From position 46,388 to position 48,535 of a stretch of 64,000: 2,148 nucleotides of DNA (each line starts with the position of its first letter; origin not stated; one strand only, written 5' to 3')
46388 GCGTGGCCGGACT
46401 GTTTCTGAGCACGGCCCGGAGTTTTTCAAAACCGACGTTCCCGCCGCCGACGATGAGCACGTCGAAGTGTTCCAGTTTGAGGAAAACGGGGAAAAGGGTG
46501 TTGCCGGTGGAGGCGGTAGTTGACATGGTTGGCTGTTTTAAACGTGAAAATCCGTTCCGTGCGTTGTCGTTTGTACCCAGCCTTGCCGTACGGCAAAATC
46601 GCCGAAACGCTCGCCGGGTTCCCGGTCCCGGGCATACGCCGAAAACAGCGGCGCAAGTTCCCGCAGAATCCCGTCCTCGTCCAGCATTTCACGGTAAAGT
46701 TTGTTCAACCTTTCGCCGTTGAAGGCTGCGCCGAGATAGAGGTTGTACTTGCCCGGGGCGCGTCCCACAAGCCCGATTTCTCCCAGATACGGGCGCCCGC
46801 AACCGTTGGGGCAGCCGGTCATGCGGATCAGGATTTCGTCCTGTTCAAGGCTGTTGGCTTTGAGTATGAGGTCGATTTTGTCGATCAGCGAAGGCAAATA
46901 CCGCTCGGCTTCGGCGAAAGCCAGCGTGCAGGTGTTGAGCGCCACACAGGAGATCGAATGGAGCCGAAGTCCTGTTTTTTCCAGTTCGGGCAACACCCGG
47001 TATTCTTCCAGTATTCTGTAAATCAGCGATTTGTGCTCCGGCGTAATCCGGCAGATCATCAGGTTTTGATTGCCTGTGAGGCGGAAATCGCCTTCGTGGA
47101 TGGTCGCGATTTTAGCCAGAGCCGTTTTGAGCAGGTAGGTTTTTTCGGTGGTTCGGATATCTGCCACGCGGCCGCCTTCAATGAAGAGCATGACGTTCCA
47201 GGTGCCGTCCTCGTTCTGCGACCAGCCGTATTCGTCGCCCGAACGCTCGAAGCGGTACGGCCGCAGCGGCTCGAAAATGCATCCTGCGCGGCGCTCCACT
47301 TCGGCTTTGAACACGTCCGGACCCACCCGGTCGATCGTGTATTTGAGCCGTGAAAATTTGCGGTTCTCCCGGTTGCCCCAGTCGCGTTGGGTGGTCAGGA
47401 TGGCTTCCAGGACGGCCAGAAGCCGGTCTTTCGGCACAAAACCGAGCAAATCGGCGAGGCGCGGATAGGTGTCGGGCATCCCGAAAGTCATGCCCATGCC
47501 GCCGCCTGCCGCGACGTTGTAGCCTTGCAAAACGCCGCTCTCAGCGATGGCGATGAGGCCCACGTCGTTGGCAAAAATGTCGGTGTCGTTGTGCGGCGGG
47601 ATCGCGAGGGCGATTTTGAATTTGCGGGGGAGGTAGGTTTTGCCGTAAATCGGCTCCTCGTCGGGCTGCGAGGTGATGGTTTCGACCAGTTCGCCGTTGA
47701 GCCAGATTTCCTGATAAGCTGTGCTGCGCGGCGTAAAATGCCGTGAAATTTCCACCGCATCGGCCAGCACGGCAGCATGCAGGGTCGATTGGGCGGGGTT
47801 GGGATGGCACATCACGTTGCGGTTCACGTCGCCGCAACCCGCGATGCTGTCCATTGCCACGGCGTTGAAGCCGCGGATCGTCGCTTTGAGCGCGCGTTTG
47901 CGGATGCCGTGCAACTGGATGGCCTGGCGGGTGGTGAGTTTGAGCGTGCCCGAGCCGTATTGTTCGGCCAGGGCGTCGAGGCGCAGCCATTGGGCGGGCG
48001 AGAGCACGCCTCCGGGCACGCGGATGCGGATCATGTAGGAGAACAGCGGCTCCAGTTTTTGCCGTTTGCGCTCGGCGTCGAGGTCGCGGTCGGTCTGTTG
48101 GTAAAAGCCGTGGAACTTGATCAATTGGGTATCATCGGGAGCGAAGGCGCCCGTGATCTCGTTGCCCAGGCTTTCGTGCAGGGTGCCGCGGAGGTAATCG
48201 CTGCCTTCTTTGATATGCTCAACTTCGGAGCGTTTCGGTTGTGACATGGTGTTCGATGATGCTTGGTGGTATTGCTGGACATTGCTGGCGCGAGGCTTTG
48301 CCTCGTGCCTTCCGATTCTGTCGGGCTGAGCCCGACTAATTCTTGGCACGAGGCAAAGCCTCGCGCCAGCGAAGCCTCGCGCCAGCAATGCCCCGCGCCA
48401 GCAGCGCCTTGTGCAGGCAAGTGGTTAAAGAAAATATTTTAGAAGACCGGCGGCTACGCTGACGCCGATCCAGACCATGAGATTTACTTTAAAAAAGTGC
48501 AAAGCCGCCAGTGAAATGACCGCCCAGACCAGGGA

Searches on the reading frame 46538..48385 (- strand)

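Call 97: search_protein_families(library=pfam, proteins=[window:46538-48385:-], max_evalue=0.00001)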
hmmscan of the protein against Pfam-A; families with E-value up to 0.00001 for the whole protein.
window:46538-48385:- (615 aa): 2 families
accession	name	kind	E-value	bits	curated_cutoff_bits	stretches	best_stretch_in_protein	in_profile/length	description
PF01077.27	NIR_SIR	-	3.8e-42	143.9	27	1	215-369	8-156/158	Nitrite and sulphite reductase 4Fe-4S domain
PF03460.22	NIR_SIR_ferr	-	6.2e-29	100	24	2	117-173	10-66/69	Nitrite/Sulfite reductase ferredoxin-like half domain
